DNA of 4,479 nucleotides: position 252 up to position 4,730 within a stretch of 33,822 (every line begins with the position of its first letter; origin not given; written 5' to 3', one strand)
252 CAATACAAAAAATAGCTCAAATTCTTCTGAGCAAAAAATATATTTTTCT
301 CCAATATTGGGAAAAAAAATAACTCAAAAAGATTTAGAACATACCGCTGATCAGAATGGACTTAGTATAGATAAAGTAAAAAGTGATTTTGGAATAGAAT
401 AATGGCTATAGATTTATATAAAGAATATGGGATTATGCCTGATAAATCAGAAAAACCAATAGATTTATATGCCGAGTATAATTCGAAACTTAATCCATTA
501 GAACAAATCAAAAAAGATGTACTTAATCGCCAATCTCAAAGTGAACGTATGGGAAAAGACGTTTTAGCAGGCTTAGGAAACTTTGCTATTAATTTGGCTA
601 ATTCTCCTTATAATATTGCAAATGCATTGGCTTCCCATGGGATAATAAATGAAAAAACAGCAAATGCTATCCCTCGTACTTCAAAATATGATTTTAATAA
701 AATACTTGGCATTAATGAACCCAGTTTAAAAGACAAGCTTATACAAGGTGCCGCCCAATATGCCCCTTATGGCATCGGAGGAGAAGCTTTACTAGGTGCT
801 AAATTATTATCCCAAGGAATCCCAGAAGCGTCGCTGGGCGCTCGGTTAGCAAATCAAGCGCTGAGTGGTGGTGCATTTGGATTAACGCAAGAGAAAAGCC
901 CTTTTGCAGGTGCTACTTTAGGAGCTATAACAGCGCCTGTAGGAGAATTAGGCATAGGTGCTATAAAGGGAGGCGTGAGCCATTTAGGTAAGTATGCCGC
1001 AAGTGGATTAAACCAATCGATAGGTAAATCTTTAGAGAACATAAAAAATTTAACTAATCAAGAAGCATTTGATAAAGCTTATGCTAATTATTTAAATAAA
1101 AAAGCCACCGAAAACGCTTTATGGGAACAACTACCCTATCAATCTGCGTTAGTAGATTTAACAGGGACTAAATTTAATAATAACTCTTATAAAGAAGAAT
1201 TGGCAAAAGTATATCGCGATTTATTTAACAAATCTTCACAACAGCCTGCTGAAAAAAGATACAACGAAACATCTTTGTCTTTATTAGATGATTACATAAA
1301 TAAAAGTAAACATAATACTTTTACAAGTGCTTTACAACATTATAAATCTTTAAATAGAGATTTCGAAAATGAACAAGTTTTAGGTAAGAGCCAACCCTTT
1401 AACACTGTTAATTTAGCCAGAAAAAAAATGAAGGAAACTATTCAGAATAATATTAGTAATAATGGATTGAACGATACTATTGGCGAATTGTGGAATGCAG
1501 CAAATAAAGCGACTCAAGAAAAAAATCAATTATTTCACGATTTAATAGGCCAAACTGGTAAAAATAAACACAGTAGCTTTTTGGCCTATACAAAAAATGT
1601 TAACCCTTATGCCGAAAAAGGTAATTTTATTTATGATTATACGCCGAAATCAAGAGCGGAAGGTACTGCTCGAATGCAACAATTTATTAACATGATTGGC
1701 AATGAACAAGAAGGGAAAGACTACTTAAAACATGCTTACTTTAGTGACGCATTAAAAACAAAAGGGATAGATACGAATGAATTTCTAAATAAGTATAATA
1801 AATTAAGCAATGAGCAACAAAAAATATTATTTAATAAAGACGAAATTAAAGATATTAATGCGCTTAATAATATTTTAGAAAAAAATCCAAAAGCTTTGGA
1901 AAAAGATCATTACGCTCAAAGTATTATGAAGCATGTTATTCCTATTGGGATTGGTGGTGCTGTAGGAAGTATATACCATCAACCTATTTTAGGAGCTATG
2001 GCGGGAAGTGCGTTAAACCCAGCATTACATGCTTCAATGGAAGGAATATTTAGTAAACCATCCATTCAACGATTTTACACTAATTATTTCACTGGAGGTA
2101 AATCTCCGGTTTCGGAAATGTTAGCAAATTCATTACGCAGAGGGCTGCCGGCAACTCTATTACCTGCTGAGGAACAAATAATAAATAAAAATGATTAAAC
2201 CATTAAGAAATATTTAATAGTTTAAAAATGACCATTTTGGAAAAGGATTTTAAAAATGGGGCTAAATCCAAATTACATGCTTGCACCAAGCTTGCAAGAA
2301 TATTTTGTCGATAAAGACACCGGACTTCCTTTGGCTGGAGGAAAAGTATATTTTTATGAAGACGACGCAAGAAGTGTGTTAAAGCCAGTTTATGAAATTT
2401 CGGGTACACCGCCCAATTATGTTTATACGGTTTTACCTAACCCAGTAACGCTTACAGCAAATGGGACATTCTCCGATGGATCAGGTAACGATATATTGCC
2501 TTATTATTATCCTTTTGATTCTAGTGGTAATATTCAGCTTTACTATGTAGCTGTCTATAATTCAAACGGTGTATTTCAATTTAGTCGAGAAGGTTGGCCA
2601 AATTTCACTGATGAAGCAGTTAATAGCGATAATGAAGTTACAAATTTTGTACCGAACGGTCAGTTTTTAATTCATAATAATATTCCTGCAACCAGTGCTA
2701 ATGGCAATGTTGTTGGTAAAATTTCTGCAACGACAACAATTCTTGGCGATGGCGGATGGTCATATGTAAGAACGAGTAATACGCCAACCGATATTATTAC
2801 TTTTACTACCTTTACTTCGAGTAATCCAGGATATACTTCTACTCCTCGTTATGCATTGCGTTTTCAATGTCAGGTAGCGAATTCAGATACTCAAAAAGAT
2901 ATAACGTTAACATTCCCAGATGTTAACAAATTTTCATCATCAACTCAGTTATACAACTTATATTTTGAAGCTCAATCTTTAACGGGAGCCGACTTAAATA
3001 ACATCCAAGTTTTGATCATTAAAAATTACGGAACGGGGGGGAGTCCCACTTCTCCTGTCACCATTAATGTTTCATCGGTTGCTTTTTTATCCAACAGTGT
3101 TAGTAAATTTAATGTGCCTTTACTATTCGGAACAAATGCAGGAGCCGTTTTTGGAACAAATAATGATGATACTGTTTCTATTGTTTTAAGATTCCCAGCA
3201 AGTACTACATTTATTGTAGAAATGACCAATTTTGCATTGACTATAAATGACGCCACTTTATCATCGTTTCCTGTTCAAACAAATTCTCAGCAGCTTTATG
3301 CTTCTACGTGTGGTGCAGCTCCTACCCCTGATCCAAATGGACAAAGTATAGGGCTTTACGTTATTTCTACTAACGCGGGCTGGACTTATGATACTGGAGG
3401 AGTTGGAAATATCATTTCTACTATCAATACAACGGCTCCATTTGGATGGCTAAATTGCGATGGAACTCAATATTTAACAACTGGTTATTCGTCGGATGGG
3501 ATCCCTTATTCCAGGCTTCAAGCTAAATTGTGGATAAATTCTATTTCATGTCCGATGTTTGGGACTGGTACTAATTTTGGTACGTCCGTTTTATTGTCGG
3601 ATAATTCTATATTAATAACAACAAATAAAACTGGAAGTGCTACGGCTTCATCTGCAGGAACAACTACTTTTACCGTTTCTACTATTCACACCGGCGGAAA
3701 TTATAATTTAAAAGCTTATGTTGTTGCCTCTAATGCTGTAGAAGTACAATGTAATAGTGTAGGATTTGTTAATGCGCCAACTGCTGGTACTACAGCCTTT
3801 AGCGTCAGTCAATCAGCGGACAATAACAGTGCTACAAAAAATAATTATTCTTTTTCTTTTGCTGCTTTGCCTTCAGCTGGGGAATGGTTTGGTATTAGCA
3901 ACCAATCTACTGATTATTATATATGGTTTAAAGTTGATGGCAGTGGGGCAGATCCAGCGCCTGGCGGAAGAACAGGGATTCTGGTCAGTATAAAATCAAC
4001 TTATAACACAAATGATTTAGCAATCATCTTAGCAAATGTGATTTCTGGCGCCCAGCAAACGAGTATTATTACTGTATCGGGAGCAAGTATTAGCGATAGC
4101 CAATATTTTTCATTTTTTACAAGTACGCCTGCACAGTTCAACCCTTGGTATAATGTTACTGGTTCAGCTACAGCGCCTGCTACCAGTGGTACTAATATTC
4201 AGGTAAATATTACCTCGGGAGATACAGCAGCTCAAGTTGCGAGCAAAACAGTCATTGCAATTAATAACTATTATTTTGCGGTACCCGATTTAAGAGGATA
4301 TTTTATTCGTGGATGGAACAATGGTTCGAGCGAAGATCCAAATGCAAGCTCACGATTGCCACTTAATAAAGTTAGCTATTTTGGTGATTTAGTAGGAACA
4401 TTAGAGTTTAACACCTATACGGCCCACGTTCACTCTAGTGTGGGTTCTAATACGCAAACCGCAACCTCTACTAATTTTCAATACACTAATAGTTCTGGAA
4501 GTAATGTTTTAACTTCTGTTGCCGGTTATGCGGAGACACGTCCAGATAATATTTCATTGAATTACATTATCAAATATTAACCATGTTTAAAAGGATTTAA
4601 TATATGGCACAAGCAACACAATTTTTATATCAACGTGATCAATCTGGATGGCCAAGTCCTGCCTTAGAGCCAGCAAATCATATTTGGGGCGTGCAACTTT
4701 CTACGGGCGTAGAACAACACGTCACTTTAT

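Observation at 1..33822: Complete integrase-less P22-like podovirus genome with plasmid maintenance genes: candidate podovirus-type phage-plasmid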

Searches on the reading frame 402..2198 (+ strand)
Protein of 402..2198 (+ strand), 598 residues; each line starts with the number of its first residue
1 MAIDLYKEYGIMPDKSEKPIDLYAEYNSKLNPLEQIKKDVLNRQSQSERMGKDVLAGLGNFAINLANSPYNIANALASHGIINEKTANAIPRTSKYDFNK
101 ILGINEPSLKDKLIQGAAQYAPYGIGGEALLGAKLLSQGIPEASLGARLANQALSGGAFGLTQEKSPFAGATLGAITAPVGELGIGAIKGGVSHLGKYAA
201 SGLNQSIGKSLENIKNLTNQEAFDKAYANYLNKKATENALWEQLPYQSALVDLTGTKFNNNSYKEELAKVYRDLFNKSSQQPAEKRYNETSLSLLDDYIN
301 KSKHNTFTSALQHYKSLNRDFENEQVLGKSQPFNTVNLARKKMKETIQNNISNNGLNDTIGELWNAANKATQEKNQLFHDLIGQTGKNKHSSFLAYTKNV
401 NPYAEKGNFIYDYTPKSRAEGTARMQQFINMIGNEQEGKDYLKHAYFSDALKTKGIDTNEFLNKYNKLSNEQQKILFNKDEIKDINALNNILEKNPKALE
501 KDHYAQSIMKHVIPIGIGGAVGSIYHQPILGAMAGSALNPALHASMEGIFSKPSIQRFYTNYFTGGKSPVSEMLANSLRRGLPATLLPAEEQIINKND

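Call 7: search_protein_families(library=pfam, max_evalue=0.01, proteins=[window:402-2198:+])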
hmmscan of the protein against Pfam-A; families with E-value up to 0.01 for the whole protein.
window:402-2198:+ (598 aa): 1 family
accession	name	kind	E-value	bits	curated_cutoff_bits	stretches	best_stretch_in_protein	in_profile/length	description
PF14687.11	DUF4460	-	0.0017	18.8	25.5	1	279-351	27-101/110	Domain of unknown function (DUF4460)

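Call 19: search_protein_families(library=phrogs, max_evalue=0.001, proteins=[window:402-2198:+])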
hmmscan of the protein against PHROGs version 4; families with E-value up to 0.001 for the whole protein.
window:402-2198:+ (598 aa): 0 families

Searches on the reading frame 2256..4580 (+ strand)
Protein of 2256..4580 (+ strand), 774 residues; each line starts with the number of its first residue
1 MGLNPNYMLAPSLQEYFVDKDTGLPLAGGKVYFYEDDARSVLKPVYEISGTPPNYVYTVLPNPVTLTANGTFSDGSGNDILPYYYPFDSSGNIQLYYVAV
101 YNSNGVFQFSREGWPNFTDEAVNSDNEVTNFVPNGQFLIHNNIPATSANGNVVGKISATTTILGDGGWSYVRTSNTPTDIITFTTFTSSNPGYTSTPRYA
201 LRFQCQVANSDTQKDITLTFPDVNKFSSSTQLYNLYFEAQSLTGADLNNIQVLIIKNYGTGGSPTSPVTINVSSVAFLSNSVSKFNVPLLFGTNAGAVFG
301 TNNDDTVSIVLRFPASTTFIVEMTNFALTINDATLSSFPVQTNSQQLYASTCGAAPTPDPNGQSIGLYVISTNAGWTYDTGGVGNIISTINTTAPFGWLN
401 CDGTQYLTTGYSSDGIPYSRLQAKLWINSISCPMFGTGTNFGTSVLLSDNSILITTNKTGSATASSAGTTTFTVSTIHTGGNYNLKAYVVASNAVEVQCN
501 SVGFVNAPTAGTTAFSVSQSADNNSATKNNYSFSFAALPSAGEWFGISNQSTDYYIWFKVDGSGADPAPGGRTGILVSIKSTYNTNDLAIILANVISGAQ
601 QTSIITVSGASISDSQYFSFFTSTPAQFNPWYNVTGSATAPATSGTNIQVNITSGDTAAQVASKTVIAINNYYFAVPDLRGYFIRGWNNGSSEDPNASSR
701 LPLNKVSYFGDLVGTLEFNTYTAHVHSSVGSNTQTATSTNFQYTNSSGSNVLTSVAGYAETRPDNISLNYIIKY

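Call 7: search_protein_families(library=pfam, max_evalue=0.01, proteins=[window:2256-4580:+])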
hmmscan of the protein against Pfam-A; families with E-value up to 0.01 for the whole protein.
window:2256-4580:+ (774 aa): 1 family
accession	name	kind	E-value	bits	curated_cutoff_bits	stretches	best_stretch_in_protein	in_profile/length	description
PF07484.17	Collar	-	0.00022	21.6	24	0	384-411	1-28/57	Phage Tail Collar Domain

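Call 19: search_protein_families(library=phrogs, max_evalue=0.001, proteins=[window:2256-4580:+])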
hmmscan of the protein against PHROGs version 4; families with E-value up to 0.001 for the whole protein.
window:2256-4580:+ (774 aa): 9 families
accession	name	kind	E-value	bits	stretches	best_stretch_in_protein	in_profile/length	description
phrog_1800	-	tail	4.3e-10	40.1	1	668-773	420-544/545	tail collar fiber protein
phrog_327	-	tail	1.1e-09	39.2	1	514-773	247-440/618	tail protein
phrog_20472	-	unknown function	1.1e-07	32.6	1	675-773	266-364/366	-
phrog_523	-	tail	2.5e-07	30.9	1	673-773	525-636/673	tail collar fiber protein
phrog_1858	-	tail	5.8e-06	25.5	1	586-773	153-292/1018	tail fiber protein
phrog_12846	-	tail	3.4e-05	23.9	1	675-773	196-303/552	tail fiber protein; Ig-domain containing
phrog_6459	-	tail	0.00014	24.1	1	724-774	32-79/80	tail collar protein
phrog_3100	-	tail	0.00041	21.7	1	676-773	260-380/382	tail fiber protein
phrog_14307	-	unknown function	0.00065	20.4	0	674-693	88-107/137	-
